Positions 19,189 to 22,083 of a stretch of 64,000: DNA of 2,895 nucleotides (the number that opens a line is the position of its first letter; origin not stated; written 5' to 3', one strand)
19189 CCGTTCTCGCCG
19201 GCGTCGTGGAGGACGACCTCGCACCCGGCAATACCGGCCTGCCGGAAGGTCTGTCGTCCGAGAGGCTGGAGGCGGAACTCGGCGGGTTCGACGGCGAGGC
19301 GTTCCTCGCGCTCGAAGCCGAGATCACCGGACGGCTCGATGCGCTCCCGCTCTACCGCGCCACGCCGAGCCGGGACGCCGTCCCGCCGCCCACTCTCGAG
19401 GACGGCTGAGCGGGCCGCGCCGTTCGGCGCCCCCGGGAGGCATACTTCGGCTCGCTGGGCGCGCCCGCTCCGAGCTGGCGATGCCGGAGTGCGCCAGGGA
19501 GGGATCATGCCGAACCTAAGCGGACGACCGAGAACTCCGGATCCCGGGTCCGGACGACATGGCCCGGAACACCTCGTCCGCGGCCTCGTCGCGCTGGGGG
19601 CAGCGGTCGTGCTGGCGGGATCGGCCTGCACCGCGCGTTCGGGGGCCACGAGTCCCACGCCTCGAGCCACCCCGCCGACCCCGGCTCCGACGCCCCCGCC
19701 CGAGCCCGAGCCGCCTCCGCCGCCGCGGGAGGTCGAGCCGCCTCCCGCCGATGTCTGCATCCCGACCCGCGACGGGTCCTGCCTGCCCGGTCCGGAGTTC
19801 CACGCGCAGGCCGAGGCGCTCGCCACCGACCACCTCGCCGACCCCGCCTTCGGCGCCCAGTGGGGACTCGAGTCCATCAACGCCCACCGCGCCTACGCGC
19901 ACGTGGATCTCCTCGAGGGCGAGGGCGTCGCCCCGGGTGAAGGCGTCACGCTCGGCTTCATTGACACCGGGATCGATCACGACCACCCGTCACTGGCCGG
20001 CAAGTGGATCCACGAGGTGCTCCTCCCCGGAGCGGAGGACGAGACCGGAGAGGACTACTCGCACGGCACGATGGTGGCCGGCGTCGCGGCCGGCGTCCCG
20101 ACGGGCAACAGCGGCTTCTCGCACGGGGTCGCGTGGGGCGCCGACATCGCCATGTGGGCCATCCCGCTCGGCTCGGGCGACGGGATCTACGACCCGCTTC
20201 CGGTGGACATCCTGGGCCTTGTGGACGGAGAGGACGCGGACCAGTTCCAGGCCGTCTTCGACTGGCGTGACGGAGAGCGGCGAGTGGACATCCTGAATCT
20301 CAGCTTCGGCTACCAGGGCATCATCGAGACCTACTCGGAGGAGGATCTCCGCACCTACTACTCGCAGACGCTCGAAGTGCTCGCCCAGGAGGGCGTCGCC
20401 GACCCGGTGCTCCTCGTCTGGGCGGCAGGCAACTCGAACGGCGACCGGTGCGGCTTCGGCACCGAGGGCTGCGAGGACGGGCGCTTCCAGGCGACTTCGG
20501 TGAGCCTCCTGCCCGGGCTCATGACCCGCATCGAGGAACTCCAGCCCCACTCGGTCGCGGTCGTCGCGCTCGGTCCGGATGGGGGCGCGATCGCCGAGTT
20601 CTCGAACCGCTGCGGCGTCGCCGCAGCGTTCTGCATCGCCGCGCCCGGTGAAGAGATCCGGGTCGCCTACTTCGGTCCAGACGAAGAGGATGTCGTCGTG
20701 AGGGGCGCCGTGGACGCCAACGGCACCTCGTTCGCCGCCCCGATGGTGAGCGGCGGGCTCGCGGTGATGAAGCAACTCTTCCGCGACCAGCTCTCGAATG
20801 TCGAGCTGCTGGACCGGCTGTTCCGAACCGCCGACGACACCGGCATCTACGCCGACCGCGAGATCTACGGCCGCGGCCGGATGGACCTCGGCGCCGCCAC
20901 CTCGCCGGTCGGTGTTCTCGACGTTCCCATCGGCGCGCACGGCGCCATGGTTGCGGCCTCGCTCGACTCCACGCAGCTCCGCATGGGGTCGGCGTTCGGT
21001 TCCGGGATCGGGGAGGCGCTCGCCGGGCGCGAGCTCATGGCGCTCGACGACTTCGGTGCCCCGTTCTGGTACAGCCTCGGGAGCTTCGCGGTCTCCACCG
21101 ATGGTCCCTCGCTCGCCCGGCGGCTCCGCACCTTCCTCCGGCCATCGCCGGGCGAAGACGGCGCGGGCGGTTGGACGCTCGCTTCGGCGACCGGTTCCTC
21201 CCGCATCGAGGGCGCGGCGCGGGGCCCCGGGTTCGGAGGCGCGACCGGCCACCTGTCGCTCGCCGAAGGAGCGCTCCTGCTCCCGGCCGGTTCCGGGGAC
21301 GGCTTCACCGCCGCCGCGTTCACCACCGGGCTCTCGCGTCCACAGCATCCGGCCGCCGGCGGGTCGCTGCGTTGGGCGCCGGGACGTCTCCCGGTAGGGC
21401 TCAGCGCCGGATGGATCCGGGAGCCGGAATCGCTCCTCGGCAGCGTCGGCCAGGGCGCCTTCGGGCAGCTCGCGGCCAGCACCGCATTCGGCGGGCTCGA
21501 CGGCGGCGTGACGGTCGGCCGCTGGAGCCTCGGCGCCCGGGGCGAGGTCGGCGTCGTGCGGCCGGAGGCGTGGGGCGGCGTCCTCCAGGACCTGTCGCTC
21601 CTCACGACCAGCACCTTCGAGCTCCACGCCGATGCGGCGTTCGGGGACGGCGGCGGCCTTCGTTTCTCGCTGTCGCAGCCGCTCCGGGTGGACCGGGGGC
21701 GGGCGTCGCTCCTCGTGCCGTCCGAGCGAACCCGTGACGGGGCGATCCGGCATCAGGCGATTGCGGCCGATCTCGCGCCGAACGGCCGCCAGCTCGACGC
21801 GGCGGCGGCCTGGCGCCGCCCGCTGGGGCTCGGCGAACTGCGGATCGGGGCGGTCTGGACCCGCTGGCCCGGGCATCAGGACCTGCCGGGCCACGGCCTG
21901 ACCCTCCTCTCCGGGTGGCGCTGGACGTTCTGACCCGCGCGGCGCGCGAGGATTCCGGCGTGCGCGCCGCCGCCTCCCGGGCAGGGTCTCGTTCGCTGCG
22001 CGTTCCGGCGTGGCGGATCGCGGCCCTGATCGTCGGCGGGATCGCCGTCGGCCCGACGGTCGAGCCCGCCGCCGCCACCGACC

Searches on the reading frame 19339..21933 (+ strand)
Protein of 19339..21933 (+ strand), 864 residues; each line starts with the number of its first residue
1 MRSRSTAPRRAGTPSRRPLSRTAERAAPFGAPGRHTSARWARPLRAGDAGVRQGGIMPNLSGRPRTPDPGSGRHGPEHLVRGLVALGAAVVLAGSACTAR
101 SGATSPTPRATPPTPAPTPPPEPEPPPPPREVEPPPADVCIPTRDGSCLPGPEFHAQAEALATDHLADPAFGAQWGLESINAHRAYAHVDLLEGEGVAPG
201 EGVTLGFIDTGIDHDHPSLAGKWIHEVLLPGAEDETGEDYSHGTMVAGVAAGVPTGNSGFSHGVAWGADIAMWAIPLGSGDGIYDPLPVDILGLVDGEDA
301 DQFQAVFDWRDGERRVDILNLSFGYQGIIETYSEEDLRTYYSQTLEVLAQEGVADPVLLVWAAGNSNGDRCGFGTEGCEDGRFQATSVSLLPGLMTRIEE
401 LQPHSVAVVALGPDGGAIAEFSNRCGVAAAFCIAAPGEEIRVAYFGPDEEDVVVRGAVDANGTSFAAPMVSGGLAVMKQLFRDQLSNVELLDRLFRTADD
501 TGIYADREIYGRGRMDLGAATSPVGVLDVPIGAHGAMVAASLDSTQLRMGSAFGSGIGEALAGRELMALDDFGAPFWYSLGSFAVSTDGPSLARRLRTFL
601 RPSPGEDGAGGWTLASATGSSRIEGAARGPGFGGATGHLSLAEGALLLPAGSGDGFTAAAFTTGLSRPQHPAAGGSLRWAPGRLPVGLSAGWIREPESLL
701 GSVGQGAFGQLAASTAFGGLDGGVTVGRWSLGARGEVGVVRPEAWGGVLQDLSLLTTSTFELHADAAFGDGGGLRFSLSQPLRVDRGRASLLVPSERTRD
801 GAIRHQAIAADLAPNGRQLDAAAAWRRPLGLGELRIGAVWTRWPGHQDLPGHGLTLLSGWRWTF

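Call 45: search_protein_families(library=pfam, proteins=[window:19339-21933:+], max_evalue=0.0001)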
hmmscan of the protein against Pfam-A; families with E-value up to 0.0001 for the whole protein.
window:19339-21933:+ (864 aa): 1 family
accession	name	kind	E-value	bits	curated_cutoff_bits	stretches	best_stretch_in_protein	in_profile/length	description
PF00082.27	Peptidase_S8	-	3.9e-33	115.4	21.8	1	200-513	1-288/288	Subtilase family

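Call 47: search_protein_families(library=padloc, proteins=[window:19339-21933:+], max_evalue=0.001)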
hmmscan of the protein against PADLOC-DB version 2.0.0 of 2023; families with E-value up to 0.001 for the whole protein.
window:19339-21933:+ (864 aa): 3 families
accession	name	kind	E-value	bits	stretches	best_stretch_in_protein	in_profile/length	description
PDLC03014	subtilase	-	2.7e-09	35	1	199-484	170-362/391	-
PDLC02197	IetS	-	8.1e-06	22.4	0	203-252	259-305/749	-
PDLC02199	IetS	-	0.00026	17.3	0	458-494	560-596/826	-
